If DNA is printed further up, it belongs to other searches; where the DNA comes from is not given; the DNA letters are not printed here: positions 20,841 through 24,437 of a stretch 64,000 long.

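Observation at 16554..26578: Self-contained four-gene envelope module: membrane-domain::ABC-ATPase fusion, large permease, small anchored protein and a giant lipoprotein.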

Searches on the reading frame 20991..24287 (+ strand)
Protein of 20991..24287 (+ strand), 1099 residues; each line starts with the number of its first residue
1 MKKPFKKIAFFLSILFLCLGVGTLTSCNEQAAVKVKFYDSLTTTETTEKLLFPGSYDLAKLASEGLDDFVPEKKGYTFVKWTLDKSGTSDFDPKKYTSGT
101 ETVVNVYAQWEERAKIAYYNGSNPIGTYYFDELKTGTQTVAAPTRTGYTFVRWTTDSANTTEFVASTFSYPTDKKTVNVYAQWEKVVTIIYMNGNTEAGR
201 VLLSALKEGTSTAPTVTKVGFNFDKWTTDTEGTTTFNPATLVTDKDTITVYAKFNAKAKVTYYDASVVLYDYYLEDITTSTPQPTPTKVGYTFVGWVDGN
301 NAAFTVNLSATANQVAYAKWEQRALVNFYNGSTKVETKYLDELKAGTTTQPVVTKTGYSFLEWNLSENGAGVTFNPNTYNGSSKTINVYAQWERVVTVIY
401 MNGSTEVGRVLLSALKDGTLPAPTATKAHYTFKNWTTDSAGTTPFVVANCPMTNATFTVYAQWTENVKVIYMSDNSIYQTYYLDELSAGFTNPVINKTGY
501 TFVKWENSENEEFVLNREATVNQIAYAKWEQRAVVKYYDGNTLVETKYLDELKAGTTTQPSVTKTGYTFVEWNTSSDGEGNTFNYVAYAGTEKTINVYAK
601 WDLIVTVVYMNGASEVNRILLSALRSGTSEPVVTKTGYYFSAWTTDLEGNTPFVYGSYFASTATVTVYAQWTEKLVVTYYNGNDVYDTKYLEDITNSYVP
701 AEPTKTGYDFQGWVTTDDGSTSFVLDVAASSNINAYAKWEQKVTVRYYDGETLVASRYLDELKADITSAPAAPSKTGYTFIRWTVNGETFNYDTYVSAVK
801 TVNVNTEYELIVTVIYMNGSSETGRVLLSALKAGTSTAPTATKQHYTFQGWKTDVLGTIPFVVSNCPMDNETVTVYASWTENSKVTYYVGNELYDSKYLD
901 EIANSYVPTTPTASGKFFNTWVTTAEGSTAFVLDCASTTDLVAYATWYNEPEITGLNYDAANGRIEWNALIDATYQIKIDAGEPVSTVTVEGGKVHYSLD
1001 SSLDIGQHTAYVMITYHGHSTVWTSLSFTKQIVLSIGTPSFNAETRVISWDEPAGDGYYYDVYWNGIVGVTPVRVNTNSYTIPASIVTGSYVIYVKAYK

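Call 77: search_protein_families(library=pfam, proteins=[window:20991-24287:+], max_evalue=0.01)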
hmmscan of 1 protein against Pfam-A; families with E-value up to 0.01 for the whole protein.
window:20991-24287:+ (1099 aa): 4 families
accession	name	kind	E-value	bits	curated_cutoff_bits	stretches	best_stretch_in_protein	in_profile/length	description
PF09479.16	Flg_new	-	7.4e-60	199.4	27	10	677-738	3-65/65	Listeria-Bacteroides repeat domain (List_Bact_rpt)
PF18998.6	Flg_new_2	-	1.2e-11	44.8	23.6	1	138-185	25-71/73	Divergent InlB B-repeat domain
PF17339.8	PH_15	-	0.0034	17.7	22.8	0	524-555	22-53/107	PH domain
PF18963.5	DUF5703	-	0.0061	16.6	33.2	0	736-752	28-44/51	Family of unknown function (DUF5703)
